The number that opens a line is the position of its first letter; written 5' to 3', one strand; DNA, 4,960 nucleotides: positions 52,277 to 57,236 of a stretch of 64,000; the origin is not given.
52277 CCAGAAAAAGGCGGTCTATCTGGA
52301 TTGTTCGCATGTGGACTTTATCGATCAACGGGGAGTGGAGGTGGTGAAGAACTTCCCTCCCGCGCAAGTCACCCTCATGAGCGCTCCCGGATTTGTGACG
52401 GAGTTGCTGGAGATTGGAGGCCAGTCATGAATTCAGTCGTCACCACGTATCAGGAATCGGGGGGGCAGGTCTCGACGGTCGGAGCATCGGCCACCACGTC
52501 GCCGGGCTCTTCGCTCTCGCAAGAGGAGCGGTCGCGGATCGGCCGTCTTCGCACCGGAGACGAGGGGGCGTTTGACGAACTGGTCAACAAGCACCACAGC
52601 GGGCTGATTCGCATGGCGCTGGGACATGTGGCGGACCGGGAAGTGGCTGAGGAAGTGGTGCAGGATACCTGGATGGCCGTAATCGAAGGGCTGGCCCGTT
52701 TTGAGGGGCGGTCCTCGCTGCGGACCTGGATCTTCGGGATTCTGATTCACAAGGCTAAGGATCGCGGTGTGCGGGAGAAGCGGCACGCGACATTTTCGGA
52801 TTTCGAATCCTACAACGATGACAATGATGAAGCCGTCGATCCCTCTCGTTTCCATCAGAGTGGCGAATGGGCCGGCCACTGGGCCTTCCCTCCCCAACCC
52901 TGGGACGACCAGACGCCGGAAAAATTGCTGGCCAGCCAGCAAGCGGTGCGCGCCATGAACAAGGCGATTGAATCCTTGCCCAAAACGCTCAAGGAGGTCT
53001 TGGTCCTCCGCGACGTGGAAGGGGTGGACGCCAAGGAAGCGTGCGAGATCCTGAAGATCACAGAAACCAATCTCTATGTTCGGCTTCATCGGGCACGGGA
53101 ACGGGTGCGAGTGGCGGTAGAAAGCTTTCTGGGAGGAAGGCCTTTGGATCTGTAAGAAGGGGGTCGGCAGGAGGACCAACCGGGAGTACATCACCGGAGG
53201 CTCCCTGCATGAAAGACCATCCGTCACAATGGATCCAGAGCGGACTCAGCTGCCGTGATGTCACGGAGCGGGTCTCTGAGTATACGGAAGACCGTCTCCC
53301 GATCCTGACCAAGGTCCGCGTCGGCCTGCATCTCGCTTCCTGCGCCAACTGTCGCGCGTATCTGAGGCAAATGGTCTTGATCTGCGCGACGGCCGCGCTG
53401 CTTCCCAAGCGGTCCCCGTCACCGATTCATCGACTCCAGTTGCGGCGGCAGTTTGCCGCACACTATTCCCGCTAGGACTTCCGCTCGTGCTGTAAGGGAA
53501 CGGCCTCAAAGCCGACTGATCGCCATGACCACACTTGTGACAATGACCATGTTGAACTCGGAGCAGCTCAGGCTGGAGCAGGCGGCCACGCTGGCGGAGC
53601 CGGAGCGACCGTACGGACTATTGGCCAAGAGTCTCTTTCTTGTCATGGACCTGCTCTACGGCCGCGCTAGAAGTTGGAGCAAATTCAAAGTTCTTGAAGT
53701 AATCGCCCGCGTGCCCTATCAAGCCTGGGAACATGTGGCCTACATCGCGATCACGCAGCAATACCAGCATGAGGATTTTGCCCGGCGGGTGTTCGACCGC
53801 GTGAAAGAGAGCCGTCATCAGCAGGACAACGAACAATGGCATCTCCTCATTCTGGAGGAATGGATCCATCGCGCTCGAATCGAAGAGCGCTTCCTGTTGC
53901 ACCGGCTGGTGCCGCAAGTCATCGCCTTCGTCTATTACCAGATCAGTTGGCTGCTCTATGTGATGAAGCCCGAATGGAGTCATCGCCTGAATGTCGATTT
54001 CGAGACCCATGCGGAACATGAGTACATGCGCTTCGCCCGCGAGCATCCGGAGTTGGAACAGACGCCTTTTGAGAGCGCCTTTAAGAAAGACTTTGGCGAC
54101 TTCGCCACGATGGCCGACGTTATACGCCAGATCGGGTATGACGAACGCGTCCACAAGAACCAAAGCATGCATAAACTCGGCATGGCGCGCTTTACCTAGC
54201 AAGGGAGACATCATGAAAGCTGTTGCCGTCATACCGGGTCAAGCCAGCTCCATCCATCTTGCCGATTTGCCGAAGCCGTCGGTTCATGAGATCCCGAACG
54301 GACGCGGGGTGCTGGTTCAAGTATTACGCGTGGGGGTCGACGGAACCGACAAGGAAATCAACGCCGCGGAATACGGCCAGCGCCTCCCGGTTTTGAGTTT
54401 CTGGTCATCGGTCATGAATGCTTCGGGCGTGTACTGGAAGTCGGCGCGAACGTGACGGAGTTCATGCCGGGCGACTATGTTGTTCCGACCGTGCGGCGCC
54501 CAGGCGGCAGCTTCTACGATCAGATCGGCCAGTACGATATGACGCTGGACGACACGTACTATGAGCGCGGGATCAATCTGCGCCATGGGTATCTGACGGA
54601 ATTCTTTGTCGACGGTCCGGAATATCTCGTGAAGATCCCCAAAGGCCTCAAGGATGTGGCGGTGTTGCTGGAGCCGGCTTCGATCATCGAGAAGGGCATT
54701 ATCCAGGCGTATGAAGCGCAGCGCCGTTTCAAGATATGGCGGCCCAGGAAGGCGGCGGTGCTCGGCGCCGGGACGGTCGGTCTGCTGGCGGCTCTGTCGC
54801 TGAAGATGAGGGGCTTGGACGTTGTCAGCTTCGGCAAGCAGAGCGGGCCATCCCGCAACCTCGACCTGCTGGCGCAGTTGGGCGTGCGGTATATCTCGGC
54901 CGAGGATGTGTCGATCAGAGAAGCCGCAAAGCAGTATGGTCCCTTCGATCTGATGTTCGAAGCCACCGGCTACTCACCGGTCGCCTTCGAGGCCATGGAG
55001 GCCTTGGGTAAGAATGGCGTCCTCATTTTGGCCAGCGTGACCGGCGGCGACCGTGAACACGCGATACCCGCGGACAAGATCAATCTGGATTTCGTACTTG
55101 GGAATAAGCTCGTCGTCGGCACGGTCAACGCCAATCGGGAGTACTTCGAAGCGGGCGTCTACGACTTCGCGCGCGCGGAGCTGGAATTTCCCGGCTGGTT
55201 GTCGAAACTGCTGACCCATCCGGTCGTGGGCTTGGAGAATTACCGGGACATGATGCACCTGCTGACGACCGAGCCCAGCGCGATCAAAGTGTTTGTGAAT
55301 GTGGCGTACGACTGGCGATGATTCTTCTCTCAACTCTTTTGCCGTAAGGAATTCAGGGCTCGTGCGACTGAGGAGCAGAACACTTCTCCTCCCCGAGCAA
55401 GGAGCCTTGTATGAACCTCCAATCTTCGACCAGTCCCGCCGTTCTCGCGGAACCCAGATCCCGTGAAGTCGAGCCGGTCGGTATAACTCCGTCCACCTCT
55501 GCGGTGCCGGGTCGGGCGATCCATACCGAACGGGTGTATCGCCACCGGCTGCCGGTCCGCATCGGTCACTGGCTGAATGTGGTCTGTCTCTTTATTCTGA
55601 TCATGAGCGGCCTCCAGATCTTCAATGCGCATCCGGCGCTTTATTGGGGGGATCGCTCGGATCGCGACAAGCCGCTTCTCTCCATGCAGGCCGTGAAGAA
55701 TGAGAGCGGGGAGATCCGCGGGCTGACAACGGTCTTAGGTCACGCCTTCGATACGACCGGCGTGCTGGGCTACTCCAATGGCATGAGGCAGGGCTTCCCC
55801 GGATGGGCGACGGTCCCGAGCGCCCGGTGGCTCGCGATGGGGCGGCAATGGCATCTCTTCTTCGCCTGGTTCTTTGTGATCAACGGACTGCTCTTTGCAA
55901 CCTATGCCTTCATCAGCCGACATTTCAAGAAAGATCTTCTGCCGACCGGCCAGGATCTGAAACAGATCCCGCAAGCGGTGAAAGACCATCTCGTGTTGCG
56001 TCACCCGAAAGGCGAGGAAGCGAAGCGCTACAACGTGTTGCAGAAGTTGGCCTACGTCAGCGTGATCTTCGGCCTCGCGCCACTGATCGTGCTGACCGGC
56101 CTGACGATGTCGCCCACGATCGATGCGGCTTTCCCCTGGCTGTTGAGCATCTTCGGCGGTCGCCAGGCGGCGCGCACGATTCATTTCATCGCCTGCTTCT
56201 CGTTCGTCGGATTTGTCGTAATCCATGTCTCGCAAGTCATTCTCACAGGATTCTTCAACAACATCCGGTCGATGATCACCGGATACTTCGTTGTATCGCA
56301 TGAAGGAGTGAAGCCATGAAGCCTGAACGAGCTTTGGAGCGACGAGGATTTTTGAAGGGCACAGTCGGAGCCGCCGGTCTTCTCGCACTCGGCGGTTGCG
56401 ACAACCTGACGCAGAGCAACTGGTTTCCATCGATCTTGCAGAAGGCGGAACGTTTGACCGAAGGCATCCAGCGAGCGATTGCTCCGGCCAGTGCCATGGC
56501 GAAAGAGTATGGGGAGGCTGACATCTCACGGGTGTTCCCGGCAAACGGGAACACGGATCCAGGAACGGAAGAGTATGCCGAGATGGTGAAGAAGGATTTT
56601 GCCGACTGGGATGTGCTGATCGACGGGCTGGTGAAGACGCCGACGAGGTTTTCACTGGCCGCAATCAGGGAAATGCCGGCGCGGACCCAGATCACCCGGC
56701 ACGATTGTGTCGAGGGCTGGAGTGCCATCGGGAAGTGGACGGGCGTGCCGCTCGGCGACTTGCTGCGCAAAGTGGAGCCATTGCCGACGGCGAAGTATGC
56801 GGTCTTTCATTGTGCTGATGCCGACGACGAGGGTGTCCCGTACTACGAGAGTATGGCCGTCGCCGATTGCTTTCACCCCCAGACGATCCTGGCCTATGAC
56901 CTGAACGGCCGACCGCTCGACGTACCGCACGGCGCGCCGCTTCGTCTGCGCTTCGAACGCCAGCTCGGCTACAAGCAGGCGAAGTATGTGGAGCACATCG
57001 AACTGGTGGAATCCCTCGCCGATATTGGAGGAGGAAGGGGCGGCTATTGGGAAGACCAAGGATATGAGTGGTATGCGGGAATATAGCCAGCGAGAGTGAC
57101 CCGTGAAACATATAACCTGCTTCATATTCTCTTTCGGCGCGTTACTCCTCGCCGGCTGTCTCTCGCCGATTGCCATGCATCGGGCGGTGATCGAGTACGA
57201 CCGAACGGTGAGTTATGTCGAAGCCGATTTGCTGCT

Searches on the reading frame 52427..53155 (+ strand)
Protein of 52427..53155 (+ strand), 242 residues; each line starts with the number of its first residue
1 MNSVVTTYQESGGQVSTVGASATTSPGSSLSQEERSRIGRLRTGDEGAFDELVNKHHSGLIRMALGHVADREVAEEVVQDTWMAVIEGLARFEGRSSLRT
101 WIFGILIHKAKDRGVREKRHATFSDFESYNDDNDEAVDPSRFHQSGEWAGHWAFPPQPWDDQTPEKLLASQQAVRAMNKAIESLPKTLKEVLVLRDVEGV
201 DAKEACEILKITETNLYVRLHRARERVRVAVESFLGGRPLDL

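Call 6: search_protein_families(library=pfam, proteins=[window:52427-53155:+], max_evalue=0.01)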
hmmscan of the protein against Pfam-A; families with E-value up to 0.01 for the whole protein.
window:52427-53155:+ (242 aa): 4 families
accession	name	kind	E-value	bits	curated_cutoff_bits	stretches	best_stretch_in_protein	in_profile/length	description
PF04542.20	Sigma70_r2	-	9.2e-13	48.2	24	1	52-118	1-69/71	Sigma-70 region 2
PF08281.18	Sigma70_r4_2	-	2.7e-12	46.6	25.7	1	177-226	4-53/54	Sigma-70, region 4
PF07638.17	Sigma70_ECF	-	9.7e-05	22.8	21.1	1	40-231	10-183/185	ECF sigma factor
PF04545.22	Sigma70_r4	-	0.00089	19.2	24.1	1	180-228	1-49/50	Sigma-70, region 4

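Call 8: find_related_loci(query=window:52427-53155:+, collection=genome_contigs, flank=6000)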
Query window:52427-53155:+ (242 aa) in genome_contigs; peptide patterns used: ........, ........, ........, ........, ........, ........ (x = any residue, [..] = any of these).
131 stretches matched a pattern; 39 encode a relative of the query (tblastn E <= 1e-3); 39 distinct loci.
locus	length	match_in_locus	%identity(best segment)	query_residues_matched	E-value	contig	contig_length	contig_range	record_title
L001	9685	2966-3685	87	1-240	1e-142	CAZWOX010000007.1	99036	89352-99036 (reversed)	MAG TPA_asm: uncultured Nitrospira sp. isolate SRP090828_co1_90 genome assembly, contig: NODE_29_length_99036_cov_24.560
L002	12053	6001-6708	79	1-237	1e-125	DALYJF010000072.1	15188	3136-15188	MAG TPA_asm: Nitrospira sp. isolate CTOTU46610 NODE_376_length_15188_cov_4.492434, whole genome shotgun sequence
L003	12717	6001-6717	79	1-238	1e-125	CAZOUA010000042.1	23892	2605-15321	MAG TPA_asm: uncultured Nitrospira sp. isolate SRP287453_co1_350 genome assembly, contig: NODE_3663_length_23892_cov_20.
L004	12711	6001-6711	77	1-237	2e-124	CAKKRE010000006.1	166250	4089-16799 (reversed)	Nitrospiraceae bacterium isolate Hainich-H41-bin274-1 genome assembly, contig: H41-bin274_1_Hain_H41_02um_R3_34_length_1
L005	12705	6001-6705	76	1-235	1e-121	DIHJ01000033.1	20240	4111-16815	MAG TPA_asm: Nitrospira sp. UBA5699 UBA5699_contig_1845, whole genome shotgun sequence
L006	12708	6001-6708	76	1-236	4e-121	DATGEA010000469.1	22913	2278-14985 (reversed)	MAG TPA_asm: Nitrospira sp. isolate SMAG_U9690 k141_548567, whole genome shotgun sequence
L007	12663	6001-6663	82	1-221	5e-120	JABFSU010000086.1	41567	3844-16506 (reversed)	MAG: Nitrospira sp. isolate WB-IL-20 seq_377, whole genome shotgun sequence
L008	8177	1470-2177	75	1-236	5e-120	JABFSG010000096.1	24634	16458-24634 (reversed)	MAG: Nitrospiraceae bacterium isolate WB-IL-04 seq_900, whole genome shotgun sequence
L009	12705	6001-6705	74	1-237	2e-118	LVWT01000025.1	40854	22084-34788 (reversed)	MAG: Nitrospira sp. SG-bin2 contig2559, whole genome shotgun sequence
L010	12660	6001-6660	80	1-221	5e-118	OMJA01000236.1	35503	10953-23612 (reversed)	Nitrospiraceae bacterium isolate AM_1104 genome assembly, contig: k99_4807, whole genome shotgun sequence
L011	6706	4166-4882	73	1-239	6e-118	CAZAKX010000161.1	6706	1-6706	MAG TPA_asm: uncultured Nitrospira sp. isolate SRP237561_co1_244 genome assembly, contig: NODE_23851_length_6706_cov_43.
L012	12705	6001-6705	74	1-236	8e-118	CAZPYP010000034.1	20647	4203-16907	MAG TPA_asm: uncultured Nitrospira sp. isolate SRP237561_co1_338 genome assembly, contig: NODE_4205_length_20647_cov_20.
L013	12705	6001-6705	76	5-237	2e-117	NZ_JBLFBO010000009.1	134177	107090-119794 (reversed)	Nitrospira sp. BLG_1 NODE_36_, whole genome shotgun sequence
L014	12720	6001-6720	74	1-240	1e-116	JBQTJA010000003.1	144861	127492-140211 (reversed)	MAG: Nitrospiraceae bacterium isolate SAW245 c_000000472452, whole genome shotgun sequence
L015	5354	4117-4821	74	15-237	1e-116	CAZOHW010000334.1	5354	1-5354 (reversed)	MAG TPA_asm: uncultured Nitrospira sp. isolate SRP093762_co1_97 genome assembly, contig: NODE_8314_length_5354_cov_6.796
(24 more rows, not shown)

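Call 30: find_encoding_contigs(protein=window:52427-53155:+, flank=6000, max_places=8)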
Protein window:52427-53155:+ (242 aa): 1 contig read that carries it; 1 place shown.
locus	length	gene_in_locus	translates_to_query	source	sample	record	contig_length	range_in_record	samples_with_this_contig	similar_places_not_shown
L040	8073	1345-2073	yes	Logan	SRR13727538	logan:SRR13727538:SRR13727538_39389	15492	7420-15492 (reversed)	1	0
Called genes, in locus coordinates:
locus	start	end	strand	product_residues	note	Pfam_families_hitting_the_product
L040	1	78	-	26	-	?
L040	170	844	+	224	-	PF00158:Sigma54_activat, PF14532:Sigma54_activ_2, PF25601:AAA_lid_14, PF02954:HTH_8 (weak)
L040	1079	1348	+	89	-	PF01740:STAS (weak), PF13466:STAS_2 (weak)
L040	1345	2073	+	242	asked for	PF04542:Sigma70_r2, PF08281:Sigma70_r4_2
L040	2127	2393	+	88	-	PF13490:zf-HC2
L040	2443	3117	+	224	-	PF01786:AOX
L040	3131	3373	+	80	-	-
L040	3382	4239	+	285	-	PF16912:Glu_dehyd_C, PF00107:ADH_zinc_N (weak)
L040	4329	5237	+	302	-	PF01292:Ni_hydr_CYTB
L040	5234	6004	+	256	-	PF00174:Oxidored_molyb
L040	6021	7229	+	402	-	-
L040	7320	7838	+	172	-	PF00578:AhpC-TSA, PF08534:Redoxin, PF13905:Thioredoxin_8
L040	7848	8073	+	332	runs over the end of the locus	PF00174:Oxidored_molyb, PF03404:Mo-co_dimer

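Call 41: search_solved_structures(query=window:52427-53155:+, max_evalue=0.001)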
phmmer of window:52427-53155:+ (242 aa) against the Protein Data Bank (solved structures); distinct sequences matched with E-value up to 0.001: 18.
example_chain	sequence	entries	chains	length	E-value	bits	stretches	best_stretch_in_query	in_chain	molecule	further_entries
8z6g_B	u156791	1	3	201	1.4e-16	63.9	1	31-235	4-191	RNA polymerase sigma factor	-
6in7_B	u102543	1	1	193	1.4e-16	63.9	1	32-234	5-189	RNA polymerase sigma-H factor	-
1or7_A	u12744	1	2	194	3e-14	56.3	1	34-232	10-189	RNA polymerase sigma-E factor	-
6jbq_F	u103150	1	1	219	5.7e-14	55.4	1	35-231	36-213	ECF RNA polymerase sigma-E factor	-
7qh5_A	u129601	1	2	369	1.8e-09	40.6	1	10-228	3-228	RNA polymerase sigma factor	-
5wuq_A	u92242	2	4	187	8.2e-09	38.5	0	35-127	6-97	ECF RNA polymerase sigma factor SigW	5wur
4cxf_A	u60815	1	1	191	1.8e-08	37.4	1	37-113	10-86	RNA POLYMERASE SIGMA FACTOR CNRH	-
6jcy_F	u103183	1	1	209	7.6e-08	35.4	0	157-229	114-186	ECF RNA polymerase sigma factor SigH,ECF RNA polymerase sigma factor SigE,ECF RNA polymera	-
9isn_F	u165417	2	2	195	5.4e-07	32.6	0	154-232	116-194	ECF sigma factor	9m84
9m9d_F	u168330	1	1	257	1.8e-06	30.8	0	157-228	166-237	ECF RNA polymerase sigma factor SigE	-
5zx2_F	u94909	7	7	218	1.9e-06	30.8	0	177-229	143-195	ECF RNA polymerase sigma factor SigH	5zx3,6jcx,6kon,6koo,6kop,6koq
9m9e_F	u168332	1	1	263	2e-06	30.7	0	157-228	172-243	ECF RNA polymerase sigma factor SigE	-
9m98_F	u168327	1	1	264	2e-06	30.7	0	157-228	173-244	ECF RNA polymerase sigma factor SigE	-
2map_A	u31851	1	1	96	1.9e-05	27.5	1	37-119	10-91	RNA polymerase sigma factor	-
2mao_A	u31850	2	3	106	2e-05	27.4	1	37-120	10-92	RNA polymerase sigma factor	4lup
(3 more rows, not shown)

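Call 44: search_protein_families(library=ncbifam, proteins=[window:52427-53155:+], max_evalue=0.001)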
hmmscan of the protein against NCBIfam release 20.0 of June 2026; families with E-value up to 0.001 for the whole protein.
window:52427-53155:+ (242 aa): 78 families (the best 25 are shown)
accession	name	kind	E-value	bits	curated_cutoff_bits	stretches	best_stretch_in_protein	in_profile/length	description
NF009173.0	PRK12520.1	equivalog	3.2e-33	115.1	255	1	50-231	5-179/191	RNA polymerase sigma factor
TIGR02943.1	Sig70_famx1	hypoth_equivalog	1.2e-32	113.3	162.2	1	54-230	9-178/188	RNA polymerase sigma-70 factor, TIGR02943 family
NF008888.0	PRK11922.1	equivalog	4.3e-31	108.3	204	1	30-236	13-201/231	RNA polymerase sigma factor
NF008892.0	PRK11924.2-1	equivalog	3.7e-29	101.8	291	1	51-230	20-192/203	RNA polymerase sigma factor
NF009184.0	PRK12532.1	equivalog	1.3e-28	100.2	276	1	60-232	18-185/195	RNA polymerase sigma factor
NF009196.0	PRK12544.1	equivalog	1.5e-28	99.6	287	1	53-232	24-197/208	RNA polymerase factor sigma-70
NF009166.1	PRK12513.1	equivalog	1.2e-27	96.9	206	1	38-231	13-186/193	RNA polymerase sigma factor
TIGR02939.1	RpoE_Sigma70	equivalog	9.8e-25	87.7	236.15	1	34-231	7-186/190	RNA polymerase sigma factor RpoE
NF009197.0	PRK12545.1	equivalog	6.2e-23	81.6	336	1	57-231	18-187/201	RNA polymerase factor sigma-70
NF058625.1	sigma_PG0214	equivalog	1.6e-22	80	130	2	161-230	91-160/170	GFO_1088 family ECF-type sigma factor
TIGR02937.1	sigma70-ECF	superfamily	3.6e-22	78.7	42.9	1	48-229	2-163/165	sigma-70 family RNA polymerase sigma factor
NF009182.0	PRK12530.1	subfamily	7.5e-21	74.4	264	1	59-228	21-181/193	RNA polymerase sigma factor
NF007223.0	PRK09641.1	equivalog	2.6e-20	73.1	209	2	35-127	6-97/187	RNA polymerase sigma factor SigW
NF007225.0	PRK09643.1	equivalog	3e-20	72.8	190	1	40-232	20-183/204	RNA polymerase sigma factor SigM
NF006089.0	PRK08241.1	subfamily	3.6e-20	72.3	240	1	36-228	11-201/343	RNA polymerase subunit sigma-70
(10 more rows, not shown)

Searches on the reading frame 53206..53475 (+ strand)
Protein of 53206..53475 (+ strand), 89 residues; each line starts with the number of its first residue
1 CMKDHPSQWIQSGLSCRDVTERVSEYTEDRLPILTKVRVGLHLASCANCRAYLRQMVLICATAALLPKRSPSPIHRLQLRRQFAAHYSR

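Call 6: search_protein_families(library=pfam, proteins=[window:53206-53475:+], max_evalue=0.01)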
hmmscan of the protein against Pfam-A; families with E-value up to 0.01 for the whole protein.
window:53206-53475:+ (89 aa): 1 family
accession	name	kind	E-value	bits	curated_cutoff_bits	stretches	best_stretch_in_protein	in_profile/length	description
PF13490.11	zf-HC2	-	6.1e-08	33.1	22.2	1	16-50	1-35/35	Putative zinc-finger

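Call 42: search_solved_structures(query=window:53209-53475:+, max_evalue=1, show_alignments=2)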
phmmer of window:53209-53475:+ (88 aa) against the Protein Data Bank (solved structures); distinct sequences matched with E-value up to 1: 1.
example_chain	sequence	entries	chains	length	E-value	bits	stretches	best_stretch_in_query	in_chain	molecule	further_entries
6qii_G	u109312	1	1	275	0.48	14.2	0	19-52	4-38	Coenzyme F420 hydrogenase subunit gamma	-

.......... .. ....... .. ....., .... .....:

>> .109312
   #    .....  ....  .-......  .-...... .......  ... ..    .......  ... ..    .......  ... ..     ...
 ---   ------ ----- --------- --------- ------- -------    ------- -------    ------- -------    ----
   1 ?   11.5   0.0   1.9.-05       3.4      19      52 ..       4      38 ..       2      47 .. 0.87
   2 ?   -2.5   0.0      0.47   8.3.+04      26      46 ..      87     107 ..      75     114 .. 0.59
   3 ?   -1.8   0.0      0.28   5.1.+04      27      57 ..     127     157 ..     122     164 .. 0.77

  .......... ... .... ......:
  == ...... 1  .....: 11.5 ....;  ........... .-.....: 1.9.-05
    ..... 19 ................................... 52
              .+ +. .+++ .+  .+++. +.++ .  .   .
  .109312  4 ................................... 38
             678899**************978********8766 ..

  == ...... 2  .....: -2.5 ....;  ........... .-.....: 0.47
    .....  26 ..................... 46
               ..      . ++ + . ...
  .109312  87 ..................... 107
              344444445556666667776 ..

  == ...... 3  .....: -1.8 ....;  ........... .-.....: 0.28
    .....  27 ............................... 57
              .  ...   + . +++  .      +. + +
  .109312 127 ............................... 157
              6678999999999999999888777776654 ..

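Call 44: search_protein_families(library=ncbifam, proteins=[window:53209-53475:+], max_evalue=0.001)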
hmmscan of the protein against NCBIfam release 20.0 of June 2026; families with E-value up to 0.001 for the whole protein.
window:53209-53475:+ (88 aa): 1 family
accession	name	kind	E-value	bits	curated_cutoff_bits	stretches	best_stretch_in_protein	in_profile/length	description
NF052368.1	antisigmaE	subfamily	1.6e-13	50.2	50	1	13-58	2-47/48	anti-sigma factor family protein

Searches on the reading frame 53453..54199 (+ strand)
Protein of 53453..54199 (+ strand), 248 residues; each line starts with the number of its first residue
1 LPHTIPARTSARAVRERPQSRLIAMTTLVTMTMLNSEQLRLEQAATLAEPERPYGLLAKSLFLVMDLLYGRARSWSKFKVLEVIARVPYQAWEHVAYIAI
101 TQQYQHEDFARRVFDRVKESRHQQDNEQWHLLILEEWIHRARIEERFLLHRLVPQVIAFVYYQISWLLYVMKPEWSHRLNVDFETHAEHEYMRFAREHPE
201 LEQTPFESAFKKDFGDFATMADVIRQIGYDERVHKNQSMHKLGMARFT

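Call 6: search_protein_families(library=pfam, proteins=[window:53453-54199:+], max_evalue=0.01)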
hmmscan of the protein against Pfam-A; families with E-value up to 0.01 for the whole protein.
window:53453-54199:+ (248 aa): 1 family
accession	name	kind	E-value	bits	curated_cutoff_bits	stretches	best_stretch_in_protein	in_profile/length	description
PF01786.24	AOX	-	1.2e-08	35.3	22.7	1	63-242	33-214/216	Alternative oxidase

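Call 44: search_protein_families(library=ncbifam, proteins=[window:53525-54199:+], max_evalue=0.001)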
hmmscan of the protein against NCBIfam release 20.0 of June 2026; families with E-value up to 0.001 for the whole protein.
window:53525-54199:+ (224 aa): 0 families

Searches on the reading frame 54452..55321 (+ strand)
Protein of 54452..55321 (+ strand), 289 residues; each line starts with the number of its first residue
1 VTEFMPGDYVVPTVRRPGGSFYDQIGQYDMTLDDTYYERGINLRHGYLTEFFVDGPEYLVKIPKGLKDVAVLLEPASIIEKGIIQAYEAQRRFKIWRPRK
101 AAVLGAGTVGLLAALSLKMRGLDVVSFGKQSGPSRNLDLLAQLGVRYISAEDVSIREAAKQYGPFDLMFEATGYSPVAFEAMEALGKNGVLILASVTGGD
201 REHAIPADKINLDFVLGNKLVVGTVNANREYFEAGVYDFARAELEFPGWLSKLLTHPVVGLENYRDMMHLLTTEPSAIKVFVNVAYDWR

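Call 6: search_protein_families(library=pfam, proteins=[window:54452-55321:+], max_evalue=0.01)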
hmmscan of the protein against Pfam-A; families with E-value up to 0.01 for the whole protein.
window:54452-55321:+ (289 aa): 3 families
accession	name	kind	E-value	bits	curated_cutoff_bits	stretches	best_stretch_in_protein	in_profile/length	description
PF16912.11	Glu_dehyd_C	-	1e-48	166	34.9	1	68-282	2-209/211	Glucose dehydrogenase C-terminus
PF00107.32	ADH_zinc_N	-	1.1e-06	29.1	31.8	1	109-234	2-122/129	Zinc-binding dehydrogenase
PF01266.30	DAO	-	0.0013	18.8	27.9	1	101-185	2-102/353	FAD dependent oxidoreductase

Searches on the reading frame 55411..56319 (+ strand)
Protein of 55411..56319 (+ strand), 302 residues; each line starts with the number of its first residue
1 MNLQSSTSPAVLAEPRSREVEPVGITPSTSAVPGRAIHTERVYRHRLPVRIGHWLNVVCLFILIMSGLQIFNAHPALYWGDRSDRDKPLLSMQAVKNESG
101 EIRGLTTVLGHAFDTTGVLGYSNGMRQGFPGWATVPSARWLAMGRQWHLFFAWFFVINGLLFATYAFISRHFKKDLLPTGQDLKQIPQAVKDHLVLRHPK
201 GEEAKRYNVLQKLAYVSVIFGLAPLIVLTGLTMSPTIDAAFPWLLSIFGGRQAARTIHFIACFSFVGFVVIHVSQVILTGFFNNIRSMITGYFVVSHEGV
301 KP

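Call 44: search_protein_families(library=ncbifam, proteins=[window:55411-56319:+], max_evalue=0.001)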
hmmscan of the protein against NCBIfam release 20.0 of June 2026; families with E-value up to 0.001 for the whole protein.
window:55411-56319:+ (302 aa): 5 families
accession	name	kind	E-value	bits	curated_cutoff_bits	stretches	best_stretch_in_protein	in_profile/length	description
TIGR02125.1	CytB-hydogenase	equivalog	5.5e-20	71.8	121.5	1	43-295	1-210/212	Ni/Fe-hydrogenase, b-type cytochrome subunit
NF011582.1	PRK15006.1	equivalog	1.8e-10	40.8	204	1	202-293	161-246/248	thiosulfate reductase cytochrome B subunit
TIGR01583.1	formate-DH-gamm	equivalog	4.1e-10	40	115.85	1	139-293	45-185/204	formate dehydrogenase subunit gamma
NF007924.0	PRK10639.1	equivalog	1e-05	25.4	341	0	204-273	7-73/211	formate dehydrogenase cytochrome b556 subunit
NF007558.0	PRK10179.1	equivalog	4.8e-05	23.1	339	0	42-79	7-42/217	formate dehydrogenase-N subunit gamma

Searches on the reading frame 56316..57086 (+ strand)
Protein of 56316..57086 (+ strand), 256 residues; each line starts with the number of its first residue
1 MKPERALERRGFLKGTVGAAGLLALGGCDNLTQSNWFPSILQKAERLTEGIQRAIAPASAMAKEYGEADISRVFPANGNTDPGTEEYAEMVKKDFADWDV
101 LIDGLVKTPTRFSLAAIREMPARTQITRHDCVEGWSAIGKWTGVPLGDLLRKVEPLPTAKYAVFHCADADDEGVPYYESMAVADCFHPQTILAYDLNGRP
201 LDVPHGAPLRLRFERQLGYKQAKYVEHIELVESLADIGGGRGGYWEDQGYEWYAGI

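Call 44: search_protein_families(library=ncbifam, proteins=[window:56316-57086:+], max_evalue=0.001)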
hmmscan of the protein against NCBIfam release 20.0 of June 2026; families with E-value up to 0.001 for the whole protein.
window:56316-57086:+ (256 aa): 4 families
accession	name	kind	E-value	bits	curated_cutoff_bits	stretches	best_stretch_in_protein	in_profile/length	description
NF003767.0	PRK05363.1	equivalog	3.4e-27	95.6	207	1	83-233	88-248/320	protein-methionine-sulfoxide reductase catalytic subunit MsrP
TIGR04555.1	sulfite_DH_soxC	equivalog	1.5e-10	40.6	420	1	94-232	105-256/408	sulfite dehydrogenase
NF052245.1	SorA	equivalog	1.2e-09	37.4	600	1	134-236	147-251/396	SorA family sulfite dehydrogenase catalytic subunit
NF052247.1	SorT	equivalog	1.6e-08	33.8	570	1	141-233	149-245/387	SorT family sulfite dehydrogenase catalytic subunit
